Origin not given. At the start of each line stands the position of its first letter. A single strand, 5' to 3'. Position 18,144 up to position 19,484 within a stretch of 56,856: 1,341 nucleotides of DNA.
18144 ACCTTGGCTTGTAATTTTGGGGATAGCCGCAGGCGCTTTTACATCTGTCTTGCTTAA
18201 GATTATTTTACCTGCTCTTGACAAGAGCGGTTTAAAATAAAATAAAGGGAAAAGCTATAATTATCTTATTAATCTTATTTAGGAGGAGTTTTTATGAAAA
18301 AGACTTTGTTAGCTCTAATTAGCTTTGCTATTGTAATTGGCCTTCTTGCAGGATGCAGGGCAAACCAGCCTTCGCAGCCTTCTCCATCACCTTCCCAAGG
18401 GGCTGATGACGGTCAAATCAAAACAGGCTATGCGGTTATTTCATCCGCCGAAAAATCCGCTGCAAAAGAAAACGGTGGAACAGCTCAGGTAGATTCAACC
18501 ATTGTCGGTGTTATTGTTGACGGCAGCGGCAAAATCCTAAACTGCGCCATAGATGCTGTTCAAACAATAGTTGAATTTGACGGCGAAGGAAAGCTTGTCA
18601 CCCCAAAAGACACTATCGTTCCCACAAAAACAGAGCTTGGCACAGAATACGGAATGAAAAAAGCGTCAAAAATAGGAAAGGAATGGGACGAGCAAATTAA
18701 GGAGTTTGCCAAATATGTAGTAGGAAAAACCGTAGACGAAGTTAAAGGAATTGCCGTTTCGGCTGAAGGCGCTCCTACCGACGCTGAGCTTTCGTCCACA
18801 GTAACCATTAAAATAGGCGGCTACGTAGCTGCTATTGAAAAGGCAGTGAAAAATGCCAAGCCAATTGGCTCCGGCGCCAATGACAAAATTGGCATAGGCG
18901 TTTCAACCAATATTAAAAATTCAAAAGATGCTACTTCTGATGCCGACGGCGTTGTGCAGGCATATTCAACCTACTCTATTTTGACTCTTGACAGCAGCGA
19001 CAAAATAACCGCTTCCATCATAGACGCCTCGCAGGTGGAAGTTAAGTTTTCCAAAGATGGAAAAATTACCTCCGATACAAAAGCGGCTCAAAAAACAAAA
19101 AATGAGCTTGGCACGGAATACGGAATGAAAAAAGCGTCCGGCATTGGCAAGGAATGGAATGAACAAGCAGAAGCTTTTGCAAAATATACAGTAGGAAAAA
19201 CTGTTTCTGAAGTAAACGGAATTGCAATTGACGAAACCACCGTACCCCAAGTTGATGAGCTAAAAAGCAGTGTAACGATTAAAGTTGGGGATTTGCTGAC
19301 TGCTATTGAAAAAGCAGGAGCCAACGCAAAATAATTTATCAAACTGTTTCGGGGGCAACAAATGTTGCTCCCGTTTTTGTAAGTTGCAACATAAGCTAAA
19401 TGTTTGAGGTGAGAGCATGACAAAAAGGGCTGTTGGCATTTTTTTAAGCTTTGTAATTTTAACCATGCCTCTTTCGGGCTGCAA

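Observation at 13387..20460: Seven-gene flavin/quinone extracytosolic electron-transfer locus, a divergent relative of the Listeria EET system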

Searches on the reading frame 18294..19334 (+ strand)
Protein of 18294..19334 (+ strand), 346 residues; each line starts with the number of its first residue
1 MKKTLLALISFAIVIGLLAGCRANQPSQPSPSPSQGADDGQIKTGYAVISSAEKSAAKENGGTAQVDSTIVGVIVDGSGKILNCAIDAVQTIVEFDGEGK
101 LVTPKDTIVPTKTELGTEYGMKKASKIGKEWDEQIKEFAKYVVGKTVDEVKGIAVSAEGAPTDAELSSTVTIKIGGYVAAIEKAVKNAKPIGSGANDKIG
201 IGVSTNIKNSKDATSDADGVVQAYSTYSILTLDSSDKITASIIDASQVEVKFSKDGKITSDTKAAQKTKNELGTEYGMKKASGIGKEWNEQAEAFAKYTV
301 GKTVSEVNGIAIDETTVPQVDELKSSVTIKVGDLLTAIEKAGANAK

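Call 3: search_protein_families(library=pfam, proteins=[window:18294-19334:+], max_evalue=0.01)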
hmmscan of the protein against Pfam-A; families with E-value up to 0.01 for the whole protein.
window:18294-19334:+ (346 aa): 0 families

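Call 4: search_protein_families(library=ncbifam, proteins=[window:18294-19334:+], max_evalue=0.01)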
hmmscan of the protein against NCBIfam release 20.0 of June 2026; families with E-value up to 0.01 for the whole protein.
window:18294-19334:+ (346 aa): 0 families

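Call 5: search_solved_structures(query=window:18294-19334:+, max_evalue=10, show_alignments=3)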
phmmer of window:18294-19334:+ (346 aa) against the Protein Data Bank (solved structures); distinct sequences matched with E-value up to 10: 0.

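Call 7: search_protein_families(library=pfam, proteins=[window:18294-19334:+], max_evalue=10)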
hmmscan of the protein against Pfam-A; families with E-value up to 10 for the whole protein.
window:18294-19334:+ (346 aa): 1 family
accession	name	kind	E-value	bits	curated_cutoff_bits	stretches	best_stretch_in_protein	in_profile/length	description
PF15978.11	TnsD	-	0.21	11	32.4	1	115-150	169-205/355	Tn7-like transposition protein D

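Call 8: find_homologous_proteins(query=window:18294-19334:+, max_evalue=0.001)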
Query window:18294-19334:+ (346 aa): 2382 proteins with E <= 0.001 among 8000 candidates; the best 120 are listed.
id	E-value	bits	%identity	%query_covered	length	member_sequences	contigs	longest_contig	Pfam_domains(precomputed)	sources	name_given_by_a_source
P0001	1.2e-209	713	100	100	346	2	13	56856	-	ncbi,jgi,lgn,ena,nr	ncbi:MAG: hypothetical protein PHF89_00115 [Eubacteriales bacterium]|jgi:hypothetical protein|nr:hyp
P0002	9.6e-114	398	59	100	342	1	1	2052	-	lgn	-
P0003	1.1e-112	394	45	92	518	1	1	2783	-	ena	-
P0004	6.2e-112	392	62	97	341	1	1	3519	-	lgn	-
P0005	3.2e-111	390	53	99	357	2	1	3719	-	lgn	-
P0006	1.4e-109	384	42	93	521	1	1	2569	-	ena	-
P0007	2.5e-109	383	59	100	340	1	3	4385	-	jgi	-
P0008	2.3e-107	377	57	100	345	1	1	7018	-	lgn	-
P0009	2.3e-107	377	57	99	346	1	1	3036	-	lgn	-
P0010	1.1e-106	375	59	100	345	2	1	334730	-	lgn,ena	-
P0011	3.8e-106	373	58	100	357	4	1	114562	-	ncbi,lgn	ncbi:MAG: hypothetical protein ABFD25_02485 [Clostridiaceae bacterium]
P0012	4.0e-106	373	59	99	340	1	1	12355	-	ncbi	-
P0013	1.2e-105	371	59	100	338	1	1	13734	-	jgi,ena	-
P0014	3.0e-105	370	55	100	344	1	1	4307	-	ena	-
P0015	6.7e-105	369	57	99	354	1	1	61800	-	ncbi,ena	-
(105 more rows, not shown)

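Call 18: find_related_loci(query=A1, collection=genome_contigs, flank=10000)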
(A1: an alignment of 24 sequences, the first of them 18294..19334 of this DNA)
Query A1 (346 aa) in genome_contigs; peptide patterns used: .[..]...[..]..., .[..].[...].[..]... (x = any residue, [..] = any of these).
599 stretches matched a pattern (row limit reached: there are more); 556 encode a relative of the query (tblastn E <= 1e-3); the best 80 are kept; 80 distinct loci.
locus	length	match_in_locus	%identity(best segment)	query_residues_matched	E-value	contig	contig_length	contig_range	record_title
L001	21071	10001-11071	58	1-346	5e-118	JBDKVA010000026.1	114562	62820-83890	MAG: Clostridiaceae bacterium isolate 8_bin.75 c_000000095188, whole genome shotgun sequence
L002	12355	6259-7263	59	1-346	7e-116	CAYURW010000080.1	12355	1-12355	MAG TPA_asm: uncultured Clostridiaceae bacterium isolate SRP192927_co1_996 genome assembly, contig: NODE_11894_length_12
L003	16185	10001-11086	54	1-346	6e-113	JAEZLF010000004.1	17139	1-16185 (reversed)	MAG: Bacillota bacterium isolate OH_CDB_60 k127_1039834, whole genome shotgun sequence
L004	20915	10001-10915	59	42-346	2e-110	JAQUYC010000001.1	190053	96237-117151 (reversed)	MAG: Eubacteriales bacterium isolate STD2_228 NODE_136_length_190053_cov_6.432842_Sandtown_D2, whole genome shotgun sequ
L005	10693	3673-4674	56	1-346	2e-110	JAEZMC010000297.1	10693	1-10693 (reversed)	MAG: Bacillota bacterium isolate OH_CDB_98 k127_1898307, whole genome shotgun sequence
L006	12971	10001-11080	55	1-346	3e-110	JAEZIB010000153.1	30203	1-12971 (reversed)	MAG: Bacillota bacterium isolate OH_CDB_159 k127_2005900, whole genome shotgun sequence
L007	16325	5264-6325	54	1-346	4e-110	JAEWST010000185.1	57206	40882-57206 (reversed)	MAG: Bacillota bacterium isolate OH_SDB_116 k127_142683, whole genome shotgun sequence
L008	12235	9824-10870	56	5-346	5e-110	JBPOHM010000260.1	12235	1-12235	MAG: Bacillota bacterium isolate MAG_142 c_000000306212, whole genome shotgun sequence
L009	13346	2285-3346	52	1-346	4e-110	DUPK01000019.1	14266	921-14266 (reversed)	MAG TPA_asm: Clostridiales bacterium isolate AS08sgBPME_301 83241_AS08, whole genome shotgun sequence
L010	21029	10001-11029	55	1-346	9e-110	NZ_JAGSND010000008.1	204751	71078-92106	Sinanaerobacter chloroacetimidivorans strain BAD-6 LB-6_scaffold8, whole genome shotgun sequence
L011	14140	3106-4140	55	1-346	1e-109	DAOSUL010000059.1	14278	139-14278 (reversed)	MAG TPA_asm: Clostridiales bacterium isolate AMR_MDS_2190 NODE_2555_length_14278_cov_56.999719, whole genome shotgun seq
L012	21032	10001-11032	54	1-346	6e-109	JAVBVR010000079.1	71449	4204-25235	MAG: Anaerovoracaceae bacterium isolate ZNE14_Bin14 all_Scaff016553, whole genome shotgun sequence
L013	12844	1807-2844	55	1-346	1e-108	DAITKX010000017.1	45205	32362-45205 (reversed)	MAG TPA_asm: Bacillota bacterium isolate CTOTU53 NODE_405_length_45205_cov_2.919491, whole genome shotgun sequence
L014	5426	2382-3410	56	1-346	3e-108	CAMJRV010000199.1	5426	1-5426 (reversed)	MAG: uncultured Firmicutes bacterium isolate SRR12377477_bin.4_metawrap_v1.3_MAG genome assembly, contig: SRR12377477_25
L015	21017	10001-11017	56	1-341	4e-108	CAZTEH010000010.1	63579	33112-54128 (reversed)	MAG TPA_asm: uncultured Oscillospiraceae bacterium isolate SRP302447_co4_101 genome assembly, contig: NODE_1435_length_6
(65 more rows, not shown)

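Call 21: search_solved_structures(query=A1, max_evalue=10, show_alignments=3)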
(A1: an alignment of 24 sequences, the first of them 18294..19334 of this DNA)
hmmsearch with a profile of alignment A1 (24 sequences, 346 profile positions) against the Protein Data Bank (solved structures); distinct sequences matched with E-value up to 10: 1.
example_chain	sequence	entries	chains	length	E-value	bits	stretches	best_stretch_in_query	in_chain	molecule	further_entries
2kzx_A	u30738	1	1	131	0.011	17.7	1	119-190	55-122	Uncharacterized protein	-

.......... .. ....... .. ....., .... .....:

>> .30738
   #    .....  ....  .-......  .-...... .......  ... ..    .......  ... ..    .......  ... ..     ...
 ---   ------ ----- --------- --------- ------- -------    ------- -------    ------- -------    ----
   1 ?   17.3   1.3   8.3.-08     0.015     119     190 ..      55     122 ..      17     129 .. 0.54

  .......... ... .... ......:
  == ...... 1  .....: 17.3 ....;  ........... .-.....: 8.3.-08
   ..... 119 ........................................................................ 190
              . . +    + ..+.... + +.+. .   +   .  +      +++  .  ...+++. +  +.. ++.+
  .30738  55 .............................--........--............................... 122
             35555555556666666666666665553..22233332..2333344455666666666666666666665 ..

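Call 22: predict_structure(alignment_id=A1)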
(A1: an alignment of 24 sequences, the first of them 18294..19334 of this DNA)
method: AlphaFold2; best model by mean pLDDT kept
length: 346 residues; sequences in the alignment: 24
mean_pLDDT: 89.8   pTM: 0.83
mean pLDDT of the five models: 89.8, 89.6, 89.2, 88.8, 88.5
residues with pLDDT >= 90: 290; 70-90: 16; 50-70: 19; < 50: 21
segments of 3 or more residues with pLDDT < 50: 20-39
pLDDT, mean of each block of 10 residues (from residue 1): 60 55 37 42 96 93 96 97 97 96 94 93 91 97 98 95 94 96 97 95 96 96 97 98 97 94 94 93 93 97 97 94 93 97 94
secondary structure, 60 per line:
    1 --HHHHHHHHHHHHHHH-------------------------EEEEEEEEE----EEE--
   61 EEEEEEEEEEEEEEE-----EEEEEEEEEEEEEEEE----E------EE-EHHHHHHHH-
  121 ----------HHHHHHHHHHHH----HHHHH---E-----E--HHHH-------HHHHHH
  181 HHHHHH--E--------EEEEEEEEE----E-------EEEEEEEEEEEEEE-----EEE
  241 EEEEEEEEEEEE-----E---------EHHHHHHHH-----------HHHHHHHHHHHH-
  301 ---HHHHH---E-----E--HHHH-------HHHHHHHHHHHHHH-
elements in order: H3-17 E43-51 E56-58 E61-75 E81-96 H112-119 H131-142 H147-151 H164-167 H175-186 E198-206 E219-232 E238-252 H269-276 H288-299 H304-308 H321-324 H332-345
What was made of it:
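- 18294..19334 (+): pplA-like lipoprotein (lipobox LLAGC, Cys21) with two ~150-aa FMN-bind2-like domains (43-189 and 192-346). AF2 model pLDDT 89.8, pTM 0.83 (call 22).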

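Call 25: fold_search(model_id=the predicted structure, library=pdb)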
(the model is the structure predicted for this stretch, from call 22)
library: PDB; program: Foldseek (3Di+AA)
matches with E <= 10: 1014; with E <= 0.001: 0
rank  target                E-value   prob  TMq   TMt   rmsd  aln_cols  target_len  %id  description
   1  1wfz_MODEL_1_A        2.2e-02  0.92  0.16  0.38  20.7       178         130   14  Solution structure of Iron-sulfur cluster protein U (IscU) (released 2004-11-27)
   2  5wlw_D                2.3e-02  0.90  0.17  0.39  10.8       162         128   14  Crystal Structure of the Human Mitochondrial Cysteine Desulfurase with active Cysteine Loop within ISCU1 active site,  (released 2017-11-15)
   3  9a32_MODEL_1_A        2.6e-02  0.06  0.10  0.10  23.1       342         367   11  Model of E. coli OmpC by in-cell photo-crosslinking MS and deep learning (released 2023-02-24)
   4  5wlw_H                5.1e-02  0.84  0.17  0.41   9.0       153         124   14  Crystal Structure of the Human Mitochondrial Cysteine Desulfurase with active Cysteine Loop within ISCU1 active site,  (released 2017-11-15)
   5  6ntr_C                5.8e-02  0.02  0.08  0.10  22.5       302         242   13  Crystal Structure of Beta-barrel-like Protein of Domain of Unknown Function DUF1849 from Brucella abortus (released 2019-02-13)
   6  8rmc_D                6.5e-02  0.77  0.17  0.40   9.2       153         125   14  Structure of the FDX2-bound core ISC complex (proximal conformation) (released 2024-12-18)
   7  3fzx                  6.5e-02  0.05  0.11  0.14  20.9       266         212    4  CRYSTAL STRUCTURE OF A PUTATIVE EXPORTED PROTEIN WITH YMCC-LIKE FOLD (BF2203) FROM BACTEROIDES FRAGILIS NCTC 9343 AT 2.2 (released 2009-02-03)
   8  6wi2_D                7.3e-02  0.80  0.18  0.41   8.0       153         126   14  Structure of human mitochondrial complex Nfs1-ISCU2-ISD11 with E.coli ACP1 at 1.95 A resolution (NIAU)2. N-terminal mu (released 2020-04-22)
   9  3rga                  7.3e-02  0.07  0.12  0.14  21.6       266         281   12  Crystal structure of epoxide hydrolase for polyether lasalocid A biosynthesis (released 2012-03-07)
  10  5wkp_H                7.7e-02  0.87  0.18  0.43   7.2       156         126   14  Crystal Structure of the Human mitochondrial Cysteine Desulfurase in complex with ISD11 and Iron-Sulfur Cluster Scaffo (released 2017-11-15)
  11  7rtk_D                9.1e-02  0.82  0.18  0.43   8.1       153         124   16  Structure of the (NIAU)2 complex with N-terminal mutation of ISCU2 Y35D at 2.5 A resolution (released 2021-08-25)
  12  8pk8_D                1.0e-01  0.75  0.16  0.40   8.2       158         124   14  Structure of the human mitochondrial iron-sulfur cluster biosynthesis complex during persulfide transfer (persulfide o (released 2024-05-01)
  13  6wl4_D                1.1e-01  0.09  0.15  0.22  15.7       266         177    9  preTCRbeta-pMHC complex crystal structure (released 2020-12-23)
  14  5had                  1.1e-01  0.11  0.12  0.23  11.6       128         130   12  Crystal structure of intermembrane space region of chloroplast protein ARC6 (released 2017-01-18)
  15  5e6i_R                1.1e-01  0.09  0.14  0.18  18.1       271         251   10  Crystal structure of TCR PF8 in complex with flu MP(58-66) epitope presented by HLA-A2 (released 2016-10-19)
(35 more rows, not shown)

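Call 46: search_protein_representatives(alignment_id=A1)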
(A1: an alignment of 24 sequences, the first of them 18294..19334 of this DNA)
Query: 24 sequences, 346 profile positions. Proteins with E-value up to 0.001 (for the whole library): 1832; up to 1e-10: 1345; up to 1e-30: 674. The best 150 are listed.
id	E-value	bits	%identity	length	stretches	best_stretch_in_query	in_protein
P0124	1.1e-260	879.4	-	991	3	24-345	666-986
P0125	7.7e-235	794.4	-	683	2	10-344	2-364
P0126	2.2e-198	674.5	-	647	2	37-344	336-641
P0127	5.2e-182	620.7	-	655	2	1-344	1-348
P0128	3.1e-168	575.4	-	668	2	3-343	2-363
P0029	2.5e-159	546.1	-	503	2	54-340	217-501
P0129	3.8e-159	545.5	-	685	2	1-343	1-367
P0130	6.6e-157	538.1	-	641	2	1-341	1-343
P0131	1.0e-153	527.6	-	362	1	1-346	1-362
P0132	7.1e-151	518.3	-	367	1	1-345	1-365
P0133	1.9e-130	451.1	-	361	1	1-346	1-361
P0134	5.2e-130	449.7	-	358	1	1-342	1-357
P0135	5.5e-127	439.7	-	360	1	1-342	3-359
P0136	1.1e-125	435.4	-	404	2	30-346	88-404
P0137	2.6e-121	421.1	-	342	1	1-346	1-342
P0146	4.3e-111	387.5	-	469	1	34-345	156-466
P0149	7.2e-108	376.9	-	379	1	1-345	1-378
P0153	7.6e-107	373.5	-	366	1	6-342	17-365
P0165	1.5e-98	346.3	-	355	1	2-341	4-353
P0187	3.0e-91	322.2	-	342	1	1-343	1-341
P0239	5.7e-79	281.8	-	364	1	1-344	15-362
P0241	6.8e-79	281.6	-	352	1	1-345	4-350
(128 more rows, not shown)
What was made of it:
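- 18294..19334 (+): 1,832 representative clusters (call 46).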

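Call 54: search_protein_families(library=pfam, proteins=[P0127, P0137, P0146, P0149, P0239, P0153, P0165, P0187, P0241], max_evalue=1)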
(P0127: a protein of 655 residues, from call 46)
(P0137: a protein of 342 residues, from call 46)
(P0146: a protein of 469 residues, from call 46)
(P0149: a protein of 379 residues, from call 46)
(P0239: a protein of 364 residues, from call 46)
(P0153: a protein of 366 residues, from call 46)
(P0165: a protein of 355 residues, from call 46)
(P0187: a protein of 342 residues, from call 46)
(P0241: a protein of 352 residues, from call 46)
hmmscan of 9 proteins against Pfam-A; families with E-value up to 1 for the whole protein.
P0127 (655 aa): 1 family
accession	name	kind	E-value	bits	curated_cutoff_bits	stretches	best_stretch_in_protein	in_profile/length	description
PF02707.21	MOSP_N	-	0.63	10.2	25.1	0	215-262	83-129/196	Major Outer Sheath Protein N-terminal region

P0137 (342 aa): 0 families

P0146 (469 aa): 2 families
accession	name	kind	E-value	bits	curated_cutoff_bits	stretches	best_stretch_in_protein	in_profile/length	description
PF04205.19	FMN_bind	-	3.5e-15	56.8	22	2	53-125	1-77/77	FMN-binding domain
PF06505.16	XylR_N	-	0.025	14.7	23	0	236-276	53-92/101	Activator of aromatic catabolism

P0149 (379 aa): 4 families
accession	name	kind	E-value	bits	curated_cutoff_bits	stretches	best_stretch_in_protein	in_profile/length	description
PF15180.11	NPBW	-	0.036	14.3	27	0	318-343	16-41/118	Neuropeptides B and W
PF00622.36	SPRY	-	0.041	14.4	26.3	1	111-136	63-88/121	SPRY domain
PF19487.4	DUF6023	-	0.068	13.5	26.8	1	3-83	5-83/150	Family of unknown function (DUF6023)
PF07559.19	FlgE_D2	-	1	10.3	22.7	1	248-297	48-94/142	Flagellar basal body protein FlaE D2 domain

P0239 (364 aa): 5 families
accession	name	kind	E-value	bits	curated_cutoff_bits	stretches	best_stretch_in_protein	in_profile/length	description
PF04205.19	FMN_bind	-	0.048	14.7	22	0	91-203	10-76/77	FMN-binding domain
PF03032.20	FSAP_sig_propep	-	0.055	13.9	27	1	15-53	3-37/46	Frog skin active peptide family signal and propeptide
PF24416.1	DUF7548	-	0.15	12.5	27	0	179-208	68-97/137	Family of unknown function (DUF7548)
PF20724.2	DUF6831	-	0.23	11.1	25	0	135-161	89-115/223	Domain of unknown function (DUF6831)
PF06820.17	Phage_fiber_C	-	0.35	11.7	25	1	75-125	13-64/64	Putative prophage tail fibre C-terminus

P0153 (366 aa): 2 families
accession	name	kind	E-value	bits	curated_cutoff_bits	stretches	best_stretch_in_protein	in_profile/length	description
PF04205.19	FMN_bind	-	0.029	15.5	22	0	103-208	17-76/77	FMN-binding domain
PF23802.1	DUF7178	-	0.056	13.8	27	0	150-177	33-60/193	Family of unknown function (DUF7178)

P0165 (355 aa): 2 families
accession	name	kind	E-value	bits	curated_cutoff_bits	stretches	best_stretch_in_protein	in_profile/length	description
PF16538.11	FlgT_C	-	0.01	16.7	27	1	200-256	8-64/77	Flagellar assembly protein T, C-terminal domain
PF00541.23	Adeno_knob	-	0.029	14.4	25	0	232-297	41-96/182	Adenoviral fibre protein (knob domain)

P0187 (342 aa): 0 families

P0241 (352 aa): 1 family
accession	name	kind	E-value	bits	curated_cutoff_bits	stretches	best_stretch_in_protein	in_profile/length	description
PF09448.16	MmlI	-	0.047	14.2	29.6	0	268-301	61-94/109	Methylmuconolactone methyl-isomerase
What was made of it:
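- On FMN_bind (PF04205): Relatives P0239 and P0153 score only 0.048 and 0.029, below the cut-off (call 54).
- Family members give sub-threshold FMN_bind hits over the same region, and one member is fused to a true FMN_bind domain (call 54).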
